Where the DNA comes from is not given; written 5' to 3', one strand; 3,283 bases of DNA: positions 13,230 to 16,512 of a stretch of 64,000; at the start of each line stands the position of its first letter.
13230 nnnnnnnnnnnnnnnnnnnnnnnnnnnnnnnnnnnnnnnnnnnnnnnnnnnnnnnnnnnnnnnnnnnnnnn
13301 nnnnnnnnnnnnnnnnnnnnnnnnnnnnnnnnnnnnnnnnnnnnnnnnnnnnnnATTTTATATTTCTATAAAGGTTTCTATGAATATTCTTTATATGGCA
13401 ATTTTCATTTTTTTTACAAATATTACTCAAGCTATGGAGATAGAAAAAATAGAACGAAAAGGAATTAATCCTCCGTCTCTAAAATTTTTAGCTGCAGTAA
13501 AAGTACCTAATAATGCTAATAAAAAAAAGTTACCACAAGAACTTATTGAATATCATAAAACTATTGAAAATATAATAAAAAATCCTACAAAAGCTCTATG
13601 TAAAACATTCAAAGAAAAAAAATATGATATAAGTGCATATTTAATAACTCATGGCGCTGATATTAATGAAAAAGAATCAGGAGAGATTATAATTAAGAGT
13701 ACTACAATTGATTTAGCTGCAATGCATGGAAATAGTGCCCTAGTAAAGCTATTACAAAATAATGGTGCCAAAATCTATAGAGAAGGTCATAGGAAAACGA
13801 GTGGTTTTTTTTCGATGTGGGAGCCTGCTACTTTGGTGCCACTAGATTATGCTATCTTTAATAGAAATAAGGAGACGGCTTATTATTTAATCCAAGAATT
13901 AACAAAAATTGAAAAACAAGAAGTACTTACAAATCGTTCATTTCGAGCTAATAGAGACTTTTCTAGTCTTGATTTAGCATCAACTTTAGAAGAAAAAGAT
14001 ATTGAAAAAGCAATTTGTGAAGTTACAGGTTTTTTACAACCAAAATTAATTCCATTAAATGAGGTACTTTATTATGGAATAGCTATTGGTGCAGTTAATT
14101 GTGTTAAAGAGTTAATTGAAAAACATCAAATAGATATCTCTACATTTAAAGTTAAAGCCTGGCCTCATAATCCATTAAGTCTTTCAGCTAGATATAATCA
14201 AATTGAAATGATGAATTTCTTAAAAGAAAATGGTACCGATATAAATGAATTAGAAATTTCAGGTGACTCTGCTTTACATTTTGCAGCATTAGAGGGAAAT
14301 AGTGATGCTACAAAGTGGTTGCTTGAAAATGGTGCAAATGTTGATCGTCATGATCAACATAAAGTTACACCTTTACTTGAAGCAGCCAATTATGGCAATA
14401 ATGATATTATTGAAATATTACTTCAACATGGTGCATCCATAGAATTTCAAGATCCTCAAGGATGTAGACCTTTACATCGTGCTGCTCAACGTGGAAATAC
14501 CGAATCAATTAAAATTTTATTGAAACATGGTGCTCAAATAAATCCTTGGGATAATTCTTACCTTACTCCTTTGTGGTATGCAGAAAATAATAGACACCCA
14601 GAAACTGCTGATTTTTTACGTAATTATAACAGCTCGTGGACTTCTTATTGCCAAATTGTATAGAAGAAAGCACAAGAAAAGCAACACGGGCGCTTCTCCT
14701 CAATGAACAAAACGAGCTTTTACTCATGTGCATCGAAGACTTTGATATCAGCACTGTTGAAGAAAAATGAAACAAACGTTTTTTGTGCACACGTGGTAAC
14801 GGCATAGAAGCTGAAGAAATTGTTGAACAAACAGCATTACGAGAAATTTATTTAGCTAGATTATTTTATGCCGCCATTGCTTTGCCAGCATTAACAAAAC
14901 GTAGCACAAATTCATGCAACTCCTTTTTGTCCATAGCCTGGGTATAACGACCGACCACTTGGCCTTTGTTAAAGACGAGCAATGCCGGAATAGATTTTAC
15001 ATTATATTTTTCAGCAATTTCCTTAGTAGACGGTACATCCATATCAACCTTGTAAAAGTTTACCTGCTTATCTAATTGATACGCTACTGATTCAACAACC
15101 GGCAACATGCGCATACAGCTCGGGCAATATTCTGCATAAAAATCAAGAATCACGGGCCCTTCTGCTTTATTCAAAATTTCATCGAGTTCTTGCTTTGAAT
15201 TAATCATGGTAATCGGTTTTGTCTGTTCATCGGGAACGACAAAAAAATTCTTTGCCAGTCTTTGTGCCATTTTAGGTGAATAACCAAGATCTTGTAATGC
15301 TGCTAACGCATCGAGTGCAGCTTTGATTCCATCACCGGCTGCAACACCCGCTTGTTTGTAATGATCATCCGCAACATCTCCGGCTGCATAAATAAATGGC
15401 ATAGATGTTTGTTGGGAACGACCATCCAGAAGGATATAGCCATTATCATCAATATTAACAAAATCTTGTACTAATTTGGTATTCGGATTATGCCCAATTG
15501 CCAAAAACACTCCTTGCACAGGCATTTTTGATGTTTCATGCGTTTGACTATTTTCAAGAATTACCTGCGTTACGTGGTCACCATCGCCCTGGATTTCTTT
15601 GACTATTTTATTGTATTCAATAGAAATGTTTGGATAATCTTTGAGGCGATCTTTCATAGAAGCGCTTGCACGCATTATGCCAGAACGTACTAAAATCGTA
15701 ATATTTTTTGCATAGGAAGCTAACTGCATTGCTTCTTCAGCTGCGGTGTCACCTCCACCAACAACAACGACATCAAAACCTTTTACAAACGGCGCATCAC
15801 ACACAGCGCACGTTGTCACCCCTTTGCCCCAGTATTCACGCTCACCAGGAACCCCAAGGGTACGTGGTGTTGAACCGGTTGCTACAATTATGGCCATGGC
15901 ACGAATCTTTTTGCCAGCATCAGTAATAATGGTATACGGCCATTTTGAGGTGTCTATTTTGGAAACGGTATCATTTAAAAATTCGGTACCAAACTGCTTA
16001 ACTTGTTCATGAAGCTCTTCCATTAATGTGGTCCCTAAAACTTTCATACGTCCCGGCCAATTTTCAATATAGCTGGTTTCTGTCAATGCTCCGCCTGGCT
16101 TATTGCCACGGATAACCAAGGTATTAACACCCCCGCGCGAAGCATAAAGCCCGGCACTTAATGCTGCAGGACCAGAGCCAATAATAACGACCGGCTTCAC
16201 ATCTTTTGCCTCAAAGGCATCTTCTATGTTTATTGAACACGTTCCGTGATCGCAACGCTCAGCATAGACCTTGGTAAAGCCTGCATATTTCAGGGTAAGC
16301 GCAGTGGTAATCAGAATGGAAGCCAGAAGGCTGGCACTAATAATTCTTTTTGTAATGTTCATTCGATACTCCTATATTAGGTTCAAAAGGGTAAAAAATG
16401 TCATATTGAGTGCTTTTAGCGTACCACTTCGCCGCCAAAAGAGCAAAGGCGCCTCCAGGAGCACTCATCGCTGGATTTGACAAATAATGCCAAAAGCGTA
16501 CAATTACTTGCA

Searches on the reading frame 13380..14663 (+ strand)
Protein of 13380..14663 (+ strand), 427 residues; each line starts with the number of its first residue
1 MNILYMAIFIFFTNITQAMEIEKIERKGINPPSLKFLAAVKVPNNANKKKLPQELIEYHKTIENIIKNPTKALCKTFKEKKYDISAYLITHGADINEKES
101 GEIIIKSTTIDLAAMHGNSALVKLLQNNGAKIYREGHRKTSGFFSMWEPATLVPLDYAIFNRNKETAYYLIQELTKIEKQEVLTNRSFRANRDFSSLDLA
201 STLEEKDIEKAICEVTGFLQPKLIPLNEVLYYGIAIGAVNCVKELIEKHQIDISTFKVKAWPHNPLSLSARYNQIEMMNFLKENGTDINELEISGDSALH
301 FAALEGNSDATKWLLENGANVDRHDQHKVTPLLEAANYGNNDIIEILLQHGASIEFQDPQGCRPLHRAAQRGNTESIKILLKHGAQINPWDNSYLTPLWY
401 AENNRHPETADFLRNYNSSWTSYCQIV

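Call 7: search_protein_families(library=pfam, proteins=[window:13380-14663:+])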
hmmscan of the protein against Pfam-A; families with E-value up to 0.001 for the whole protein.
window:13380-14663:+ (427 aa): 7 families
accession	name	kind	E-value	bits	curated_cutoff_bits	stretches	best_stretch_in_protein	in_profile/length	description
PF12796.13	Ank_2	-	1.3e-38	131.8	27.3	3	266-358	1-90/90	Ankyrin repeats (3 copies)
PF00023.36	Ank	-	2.9e-36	121.9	21.1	3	295-325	2-32/33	Ankyrin repeat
PF13606.12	Ank_3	-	1.2e-30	102.1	22.3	1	295-322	2-29/30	Ankyrin repeat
PF13637.12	Ank_4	-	4e-29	100.5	22.7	3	271-315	6-50/50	Ankyrin repeats (many copies)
PF13857.12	Ank_5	-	8.3e-21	74.3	27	2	347-401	1-56/56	Ankyrin repeats (many copies)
PF24521.3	Ank_KRIT1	-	1.1e-05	25.6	80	1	296-384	19-108/149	KRIT1 ankyrin-repeats domain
PF23745.1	ANK_LRRK2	-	0.00011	22.5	27.5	0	72-131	34-89/130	LRRK2 ANK repeat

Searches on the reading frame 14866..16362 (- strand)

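Call 7: search_protein_families(library=pfam, proteins=[window:14866-16362:-])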
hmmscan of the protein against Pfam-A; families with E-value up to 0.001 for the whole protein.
window:14866-16362:- (498 aa): 15 families
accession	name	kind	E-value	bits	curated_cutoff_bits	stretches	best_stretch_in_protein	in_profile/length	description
PF07992.20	Pyr_redox_2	-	2.1e-50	172.3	26.1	1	57-345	2-291/291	Pyridine nucleotide-disulphide oxidoreductase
PF13738.12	Pyr_redox_3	-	1.1e-24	87.7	30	1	130-328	101-305/305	Pyridine nucleotide-disulphide oxidoreductase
PF00085.26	Thioredoxin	-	2.5e-22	79.3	23.5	1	388-486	5-101/103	Thioredoxin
PF00070.33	Pyr_redox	-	2.7e-14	53.9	22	1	198-270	2-80/82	Pyridine nucleotide-disulphide oxidoreductase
PF13098.12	Thioredoxin_2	-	5.3e-08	33.6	27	1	399-483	3-101/104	Thioredoxin-like domain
PF13905.12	Thioredoxin_8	-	3.1e-07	31.1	27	0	433-467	56-91/94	Thioredoxin-like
PF00890.30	FAD_binding_2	-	2.6e-05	24.1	20.4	0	58-92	2-37/414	FAD binding domain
PF13848.12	Thioredoxin_6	-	5.7e-05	23.5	27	1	391-486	85-182/184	Thioredoxin-like domain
PF13192.12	Thioredoxin_3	-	7.4e-05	23.1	24.8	1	412-474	9-66/76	Thioredoxin domain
PF12831.13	FAD_oxidored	-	0.00017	21.5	27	1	58-124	2-71/416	FAD dependent oxidoreductase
PF13434.12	Lys_Orn_oxgnase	-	0.00019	21.1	21.3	0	143-223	132-218/339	L-lysine 6-monooxygenase/L-ornithine 5-monooxygenase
PF14595.12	Thioredoxin_9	-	0.00026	21.3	25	1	389-470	29-111/129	Thioredoxin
PF13728.12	TraF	-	0.00034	20.9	23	1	405-468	133-203/224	F plasmid transfer operon protein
PF01266.30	DAO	-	0.00053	20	27.9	0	58-92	2-38/353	FAD dependent oxidoreductase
PF05834.18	Lycopene_cycl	-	0.00061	19.4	23.4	0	109-164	85-141/380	Lycopene cyclase protein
